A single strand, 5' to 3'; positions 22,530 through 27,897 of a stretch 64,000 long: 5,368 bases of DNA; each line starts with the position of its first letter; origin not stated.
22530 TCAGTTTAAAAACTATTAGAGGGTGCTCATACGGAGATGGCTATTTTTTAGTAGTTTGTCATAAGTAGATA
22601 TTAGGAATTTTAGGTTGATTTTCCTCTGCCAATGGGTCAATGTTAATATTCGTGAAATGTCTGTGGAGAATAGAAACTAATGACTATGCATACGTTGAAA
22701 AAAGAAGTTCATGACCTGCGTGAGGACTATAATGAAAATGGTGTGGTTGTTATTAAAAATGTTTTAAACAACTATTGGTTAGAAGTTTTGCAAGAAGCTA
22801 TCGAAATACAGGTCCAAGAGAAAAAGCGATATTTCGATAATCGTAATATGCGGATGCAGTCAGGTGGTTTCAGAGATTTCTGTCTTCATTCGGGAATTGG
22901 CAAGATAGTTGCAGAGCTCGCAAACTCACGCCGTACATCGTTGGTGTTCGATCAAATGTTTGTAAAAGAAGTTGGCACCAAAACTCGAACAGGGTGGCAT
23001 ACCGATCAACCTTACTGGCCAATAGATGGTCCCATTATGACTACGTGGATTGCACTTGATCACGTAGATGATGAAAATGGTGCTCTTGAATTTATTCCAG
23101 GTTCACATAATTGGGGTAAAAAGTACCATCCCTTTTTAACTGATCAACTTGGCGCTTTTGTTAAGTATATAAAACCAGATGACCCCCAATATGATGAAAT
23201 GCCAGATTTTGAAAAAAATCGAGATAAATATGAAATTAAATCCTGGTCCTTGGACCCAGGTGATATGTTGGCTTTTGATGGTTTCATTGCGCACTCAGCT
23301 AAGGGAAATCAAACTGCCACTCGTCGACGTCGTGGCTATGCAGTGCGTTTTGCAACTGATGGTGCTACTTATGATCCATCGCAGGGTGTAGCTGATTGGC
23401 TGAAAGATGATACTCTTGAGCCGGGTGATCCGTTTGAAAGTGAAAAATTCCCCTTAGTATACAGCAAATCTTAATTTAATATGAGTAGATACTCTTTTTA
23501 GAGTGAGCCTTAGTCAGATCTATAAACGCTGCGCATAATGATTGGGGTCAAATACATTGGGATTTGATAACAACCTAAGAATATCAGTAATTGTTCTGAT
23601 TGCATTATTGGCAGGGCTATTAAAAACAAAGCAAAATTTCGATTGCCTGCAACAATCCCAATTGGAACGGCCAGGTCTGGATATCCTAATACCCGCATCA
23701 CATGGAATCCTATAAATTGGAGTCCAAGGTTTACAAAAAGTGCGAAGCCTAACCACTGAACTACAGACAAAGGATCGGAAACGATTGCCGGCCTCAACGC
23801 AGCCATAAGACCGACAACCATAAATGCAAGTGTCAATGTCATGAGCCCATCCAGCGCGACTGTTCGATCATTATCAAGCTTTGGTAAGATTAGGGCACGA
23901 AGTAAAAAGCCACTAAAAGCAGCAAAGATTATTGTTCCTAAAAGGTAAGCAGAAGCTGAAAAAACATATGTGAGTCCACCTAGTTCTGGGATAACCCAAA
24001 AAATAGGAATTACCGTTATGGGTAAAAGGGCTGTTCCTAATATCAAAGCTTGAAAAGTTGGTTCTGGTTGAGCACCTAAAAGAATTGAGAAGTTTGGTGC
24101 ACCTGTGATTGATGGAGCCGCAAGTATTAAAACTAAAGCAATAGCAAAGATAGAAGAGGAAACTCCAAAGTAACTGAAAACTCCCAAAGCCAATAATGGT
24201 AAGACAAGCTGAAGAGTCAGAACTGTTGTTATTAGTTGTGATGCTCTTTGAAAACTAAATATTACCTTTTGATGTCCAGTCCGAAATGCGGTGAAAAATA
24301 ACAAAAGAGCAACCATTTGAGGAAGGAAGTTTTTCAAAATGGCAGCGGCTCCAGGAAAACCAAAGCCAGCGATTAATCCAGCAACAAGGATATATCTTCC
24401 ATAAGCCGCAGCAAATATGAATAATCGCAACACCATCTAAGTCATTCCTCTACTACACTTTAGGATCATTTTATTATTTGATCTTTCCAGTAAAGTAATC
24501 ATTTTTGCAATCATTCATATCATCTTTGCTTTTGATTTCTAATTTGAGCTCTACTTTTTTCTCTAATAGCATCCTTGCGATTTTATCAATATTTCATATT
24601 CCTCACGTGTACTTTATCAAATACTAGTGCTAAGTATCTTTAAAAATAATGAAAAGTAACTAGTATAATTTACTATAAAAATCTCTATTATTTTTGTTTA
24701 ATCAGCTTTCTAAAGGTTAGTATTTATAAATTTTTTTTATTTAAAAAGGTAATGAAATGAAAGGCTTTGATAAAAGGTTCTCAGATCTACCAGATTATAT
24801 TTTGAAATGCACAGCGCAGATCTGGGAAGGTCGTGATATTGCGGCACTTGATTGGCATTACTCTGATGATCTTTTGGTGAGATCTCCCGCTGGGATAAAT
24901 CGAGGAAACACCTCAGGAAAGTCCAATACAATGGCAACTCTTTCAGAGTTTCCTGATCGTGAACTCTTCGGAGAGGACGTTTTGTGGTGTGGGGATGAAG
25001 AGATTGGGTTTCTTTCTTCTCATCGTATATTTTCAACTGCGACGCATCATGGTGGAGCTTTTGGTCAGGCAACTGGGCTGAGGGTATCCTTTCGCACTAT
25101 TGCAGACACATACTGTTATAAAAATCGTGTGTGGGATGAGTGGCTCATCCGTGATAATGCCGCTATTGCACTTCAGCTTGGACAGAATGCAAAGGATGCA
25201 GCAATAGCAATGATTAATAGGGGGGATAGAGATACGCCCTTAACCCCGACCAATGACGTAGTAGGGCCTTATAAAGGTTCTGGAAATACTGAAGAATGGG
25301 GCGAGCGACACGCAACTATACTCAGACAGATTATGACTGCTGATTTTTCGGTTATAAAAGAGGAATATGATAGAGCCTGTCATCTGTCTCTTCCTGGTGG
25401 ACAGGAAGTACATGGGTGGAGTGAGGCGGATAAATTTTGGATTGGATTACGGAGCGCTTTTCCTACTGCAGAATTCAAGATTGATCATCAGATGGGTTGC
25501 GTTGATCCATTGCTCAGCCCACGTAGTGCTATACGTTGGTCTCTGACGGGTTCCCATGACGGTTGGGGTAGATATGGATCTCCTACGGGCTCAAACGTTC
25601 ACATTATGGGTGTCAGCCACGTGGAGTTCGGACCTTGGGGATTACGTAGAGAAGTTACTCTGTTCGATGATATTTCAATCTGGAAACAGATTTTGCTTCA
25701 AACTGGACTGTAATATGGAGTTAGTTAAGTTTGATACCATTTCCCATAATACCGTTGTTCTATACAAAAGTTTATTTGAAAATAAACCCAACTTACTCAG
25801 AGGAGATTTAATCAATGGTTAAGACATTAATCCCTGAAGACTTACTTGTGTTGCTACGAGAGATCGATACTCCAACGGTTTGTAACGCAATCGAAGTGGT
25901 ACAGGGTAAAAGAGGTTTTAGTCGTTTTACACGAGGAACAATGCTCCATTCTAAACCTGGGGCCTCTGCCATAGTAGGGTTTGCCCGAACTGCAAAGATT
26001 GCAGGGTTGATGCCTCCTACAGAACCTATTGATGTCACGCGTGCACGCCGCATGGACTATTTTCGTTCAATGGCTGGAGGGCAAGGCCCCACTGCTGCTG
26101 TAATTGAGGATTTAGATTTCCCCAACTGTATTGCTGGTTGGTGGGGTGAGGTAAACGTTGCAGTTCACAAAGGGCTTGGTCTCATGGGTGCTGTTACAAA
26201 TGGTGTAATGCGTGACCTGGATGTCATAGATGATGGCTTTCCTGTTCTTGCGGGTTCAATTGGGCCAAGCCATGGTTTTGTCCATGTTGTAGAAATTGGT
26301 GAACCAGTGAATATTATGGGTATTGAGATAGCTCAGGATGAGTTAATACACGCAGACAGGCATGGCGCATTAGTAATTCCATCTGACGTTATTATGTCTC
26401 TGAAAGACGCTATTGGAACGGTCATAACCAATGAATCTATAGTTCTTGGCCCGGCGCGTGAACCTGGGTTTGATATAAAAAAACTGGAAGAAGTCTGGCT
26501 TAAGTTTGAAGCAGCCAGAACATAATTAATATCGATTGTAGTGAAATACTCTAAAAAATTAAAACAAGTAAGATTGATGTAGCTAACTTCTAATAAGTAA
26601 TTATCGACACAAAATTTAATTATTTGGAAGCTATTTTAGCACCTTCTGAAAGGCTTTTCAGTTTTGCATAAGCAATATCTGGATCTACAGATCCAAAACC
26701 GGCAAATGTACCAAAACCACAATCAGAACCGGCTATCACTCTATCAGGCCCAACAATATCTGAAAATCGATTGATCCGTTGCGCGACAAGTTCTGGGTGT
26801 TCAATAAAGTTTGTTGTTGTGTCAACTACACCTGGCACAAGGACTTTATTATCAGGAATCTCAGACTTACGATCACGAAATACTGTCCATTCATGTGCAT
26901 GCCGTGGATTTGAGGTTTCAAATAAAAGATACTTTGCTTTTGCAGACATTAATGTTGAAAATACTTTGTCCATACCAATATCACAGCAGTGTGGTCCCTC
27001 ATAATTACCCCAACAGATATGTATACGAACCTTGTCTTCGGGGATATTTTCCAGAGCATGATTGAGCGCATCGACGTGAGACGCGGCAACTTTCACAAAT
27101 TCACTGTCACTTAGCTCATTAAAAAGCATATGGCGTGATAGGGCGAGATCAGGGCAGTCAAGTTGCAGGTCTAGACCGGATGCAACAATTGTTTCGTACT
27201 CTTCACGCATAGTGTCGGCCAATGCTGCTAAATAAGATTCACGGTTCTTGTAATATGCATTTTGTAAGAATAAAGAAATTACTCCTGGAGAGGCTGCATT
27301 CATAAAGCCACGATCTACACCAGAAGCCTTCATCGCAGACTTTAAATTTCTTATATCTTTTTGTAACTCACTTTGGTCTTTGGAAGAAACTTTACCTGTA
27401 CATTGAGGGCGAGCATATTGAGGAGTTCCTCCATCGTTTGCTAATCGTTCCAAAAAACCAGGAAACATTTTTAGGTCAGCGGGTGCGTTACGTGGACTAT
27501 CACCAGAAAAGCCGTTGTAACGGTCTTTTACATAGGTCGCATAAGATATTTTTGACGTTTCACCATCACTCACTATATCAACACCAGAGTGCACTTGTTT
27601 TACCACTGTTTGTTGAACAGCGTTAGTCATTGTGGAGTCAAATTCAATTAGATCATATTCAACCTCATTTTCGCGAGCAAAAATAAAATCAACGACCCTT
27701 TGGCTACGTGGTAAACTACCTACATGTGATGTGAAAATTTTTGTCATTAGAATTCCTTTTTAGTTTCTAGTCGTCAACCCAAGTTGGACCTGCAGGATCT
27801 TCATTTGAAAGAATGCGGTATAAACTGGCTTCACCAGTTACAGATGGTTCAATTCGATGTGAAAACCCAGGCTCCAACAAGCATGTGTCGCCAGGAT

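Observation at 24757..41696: Seventeen-kb catabolic locus of unknown substrate, unusually rich in SnoaL/NTF2-fold enzymes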

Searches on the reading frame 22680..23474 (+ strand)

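Call 58: search_protein_families(library=pfam, proteins=[window:22680-23474:+], max_evalue=0.01)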
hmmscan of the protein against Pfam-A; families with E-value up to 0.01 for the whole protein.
window:22680-23474:+ (264 aa): 1 family
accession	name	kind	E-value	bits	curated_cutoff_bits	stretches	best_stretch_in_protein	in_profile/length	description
PF05721.19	PhyH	-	1.6e-28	100.9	22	1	17-217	1-212/213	Phytanoyl-CoA dioxygenase (PhyH)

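Call 59: search_protein_families(library=ncbifam, proteins=[window:22680-23474:+], max_evalue=0.001)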
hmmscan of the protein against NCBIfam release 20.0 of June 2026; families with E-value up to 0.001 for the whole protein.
window:22680-23474:+ (264 aa): 3 families
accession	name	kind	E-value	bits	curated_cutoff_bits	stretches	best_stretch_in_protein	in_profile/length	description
TIGR01762.1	chlorin-enz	subfamily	1.2e-05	24.8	226.3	1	119-226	133-248/288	chlorinating enzyme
TIGR02408.1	ectoine_ThpD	equivalog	9.7e-05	21.8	336.5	0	15-234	23-258/277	ectoine hydroxylase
NF045813.1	DxPntBtaHylase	equivalog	0.00059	19.2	550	0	102-212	132-233/285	1-deoxypentalenic acid 11-beta-hydroxylase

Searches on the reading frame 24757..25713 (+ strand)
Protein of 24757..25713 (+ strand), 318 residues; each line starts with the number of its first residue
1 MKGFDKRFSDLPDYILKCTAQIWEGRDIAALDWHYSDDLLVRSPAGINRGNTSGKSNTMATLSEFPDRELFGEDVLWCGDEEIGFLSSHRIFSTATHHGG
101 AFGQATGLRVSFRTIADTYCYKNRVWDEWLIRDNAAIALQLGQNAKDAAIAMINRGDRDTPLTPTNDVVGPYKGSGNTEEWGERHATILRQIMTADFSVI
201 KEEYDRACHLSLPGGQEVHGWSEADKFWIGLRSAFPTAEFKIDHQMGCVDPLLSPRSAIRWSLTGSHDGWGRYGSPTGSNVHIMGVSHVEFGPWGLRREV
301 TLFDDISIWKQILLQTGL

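Call 3: search_protein_families(library=pfam, proteins=[window:24757-25713:+], max_evalue=0.01)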
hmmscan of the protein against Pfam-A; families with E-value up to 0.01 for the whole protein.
window:24757-25713:+ (318 aa): 2 families
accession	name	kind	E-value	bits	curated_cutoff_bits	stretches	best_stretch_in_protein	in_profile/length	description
PF07366.18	SnoaL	-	6.3e-11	42.6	28.4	1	17-141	5-126/126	SnoaL-like polyketide cyclase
PF12680.13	SnoaL_2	-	4.9e-08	33.9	27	1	194-291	10-94/102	SnoaL-like domain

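Call 5: search_protein_families(library=ncbifam, proteins=[window:24757-25713:+], max_evalue=0.001)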
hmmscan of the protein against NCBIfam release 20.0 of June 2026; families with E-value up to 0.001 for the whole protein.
window:24757-25713:+ (318 aa): 0 families

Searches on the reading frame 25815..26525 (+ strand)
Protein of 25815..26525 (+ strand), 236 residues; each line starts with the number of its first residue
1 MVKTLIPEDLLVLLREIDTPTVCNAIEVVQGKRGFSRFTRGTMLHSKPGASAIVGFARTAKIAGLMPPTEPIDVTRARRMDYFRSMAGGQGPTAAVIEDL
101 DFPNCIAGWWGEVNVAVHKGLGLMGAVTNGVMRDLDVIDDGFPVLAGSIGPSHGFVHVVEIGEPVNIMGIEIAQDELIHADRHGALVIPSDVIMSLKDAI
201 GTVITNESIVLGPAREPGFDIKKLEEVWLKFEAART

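Call 3: search_protein_families(library=pfam, proteins=[window:25815-26525:+], max_evalue=0.01)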
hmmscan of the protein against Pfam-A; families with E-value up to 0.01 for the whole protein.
window:25815-26525:+ (236 aa): 1 family
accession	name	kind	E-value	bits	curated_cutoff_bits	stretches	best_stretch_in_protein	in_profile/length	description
PF03737.21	RraA-like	-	8.5e-13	49.2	24.5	1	19-187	1-152/152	Aldolase/RraA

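Call 5: search_protein_families(library=ncbifam, proteins=[window:25815-26525:+], max_evalue=0.001)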
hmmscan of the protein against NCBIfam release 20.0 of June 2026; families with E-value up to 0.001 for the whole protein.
window:25815-26525:+ (236 aa): 3 families
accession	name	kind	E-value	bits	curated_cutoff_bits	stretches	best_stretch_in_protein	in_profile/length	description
NF006093.0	PRK08245.1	subfamily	5.9e-09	35.7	208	1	8-195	8-192/240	hypothetical protein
NF005442.0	PRK07028.1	equivalog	6.2e-06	25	593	1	109-196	304-393/430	bifunctional hexulose-6-phosphate synthase/ribonuclease regulator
NF004850.0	PRK06201.1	subfamily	2.8e-05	23.7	231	1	111-209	98-198/222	hypothetical protein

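Call 38: search_solved_structures(query=window:25815-26525:+, max_evalue=0.001)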
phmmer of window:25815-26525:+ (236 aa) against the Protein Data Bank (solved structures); distinct sequences matched with E-value up to 0.001: 1.
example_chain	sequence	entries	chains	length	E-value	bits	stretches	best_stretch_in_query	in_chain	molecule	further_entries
3k4i_A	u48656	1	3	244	0.00071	22.5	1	70-193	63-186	uncharacterized protein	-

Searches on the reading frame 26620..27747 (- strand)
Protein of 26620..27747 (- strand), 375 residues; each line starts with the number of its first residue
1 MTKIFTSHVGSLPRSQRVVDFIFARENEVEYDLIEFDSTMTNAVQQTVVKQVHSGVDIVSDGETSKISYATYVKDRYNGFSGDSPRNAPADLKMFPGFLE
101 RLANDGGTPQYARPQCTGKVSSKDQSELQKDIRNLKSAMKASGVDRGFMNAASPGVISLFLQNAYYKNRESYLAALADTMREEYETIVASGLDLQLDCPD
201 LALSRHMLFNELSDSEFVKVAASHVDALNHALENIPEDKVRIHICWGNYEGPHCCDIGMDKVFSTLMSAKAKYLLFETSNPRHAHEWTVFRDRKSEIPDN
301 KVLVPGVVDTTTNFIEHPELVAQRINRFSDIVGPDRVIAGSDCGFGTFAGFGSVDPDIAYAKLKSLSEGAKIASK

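Call 3: search_protein_families(library=pfam, proteins=[window:26620-27747:-], max_evalue=0.01)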
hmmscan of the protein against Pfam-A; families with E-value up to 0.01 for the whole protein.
window:26620-27747:- (375 aa): 1 family
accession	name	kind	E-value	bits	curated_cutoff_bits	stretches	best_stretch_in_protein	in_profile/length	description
PF01717.24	Meth_synt_2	-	6e-10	39.4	21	1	168-347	144-305/324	Cobalamin-independent synthase, Catalytic domain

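Call 5: search_protein_families(library=ncbifam, proteins=[window:26620-27747:-], max_evalue=0.001)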
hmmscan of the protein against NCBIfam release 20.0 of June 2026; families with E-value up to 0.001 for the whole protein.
window:26620-27747:- (375 aa): 5 families
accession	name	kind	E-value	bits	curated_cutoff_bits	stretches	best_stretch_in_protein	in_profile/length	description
NF003317.0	PRK04326.1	equivalog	4.8e-26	91.7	406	1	4-372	9-321/340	methionine synthase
NF006589.0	PRK09121.1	equivalog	5.4e-16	58.6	392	1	154-374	132-337/342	methionine synthase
NF002119.0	PRK00957.1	equivalog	8.4e-16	58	258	1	116-371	78-302/306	methionine synthase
NF004875.0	PRK06233.1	equivalog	1.8e-14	53.3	576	1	7-368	13-366/373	vitamin B12 independent methionine synthase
NF005085.0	PRK06520.1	subfamily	5.9e-14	52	313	1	7-368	11-362/368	5-methyltetrahydropteroyltriglutamate--homocysteine S-methyltransferase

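Call 36: search_solved_structures(query=window:26620-27747:-, max_evalue=0.001, show_alignments=1)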
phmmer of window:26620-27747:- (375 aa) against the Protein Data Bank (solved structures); distinct sequences matched with E-value up to 0.001: 2.
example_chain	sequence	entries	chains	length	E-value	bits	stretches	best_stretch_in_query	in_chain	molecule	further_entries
3rpd_A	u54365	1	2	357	4.8e-06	29.1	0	154-374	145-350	Methionine synthase (B12-independent)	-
1ypx_A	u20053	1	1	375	2e-05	27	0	223-348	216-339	putative vitamin-B12 independent methionine synthase family protein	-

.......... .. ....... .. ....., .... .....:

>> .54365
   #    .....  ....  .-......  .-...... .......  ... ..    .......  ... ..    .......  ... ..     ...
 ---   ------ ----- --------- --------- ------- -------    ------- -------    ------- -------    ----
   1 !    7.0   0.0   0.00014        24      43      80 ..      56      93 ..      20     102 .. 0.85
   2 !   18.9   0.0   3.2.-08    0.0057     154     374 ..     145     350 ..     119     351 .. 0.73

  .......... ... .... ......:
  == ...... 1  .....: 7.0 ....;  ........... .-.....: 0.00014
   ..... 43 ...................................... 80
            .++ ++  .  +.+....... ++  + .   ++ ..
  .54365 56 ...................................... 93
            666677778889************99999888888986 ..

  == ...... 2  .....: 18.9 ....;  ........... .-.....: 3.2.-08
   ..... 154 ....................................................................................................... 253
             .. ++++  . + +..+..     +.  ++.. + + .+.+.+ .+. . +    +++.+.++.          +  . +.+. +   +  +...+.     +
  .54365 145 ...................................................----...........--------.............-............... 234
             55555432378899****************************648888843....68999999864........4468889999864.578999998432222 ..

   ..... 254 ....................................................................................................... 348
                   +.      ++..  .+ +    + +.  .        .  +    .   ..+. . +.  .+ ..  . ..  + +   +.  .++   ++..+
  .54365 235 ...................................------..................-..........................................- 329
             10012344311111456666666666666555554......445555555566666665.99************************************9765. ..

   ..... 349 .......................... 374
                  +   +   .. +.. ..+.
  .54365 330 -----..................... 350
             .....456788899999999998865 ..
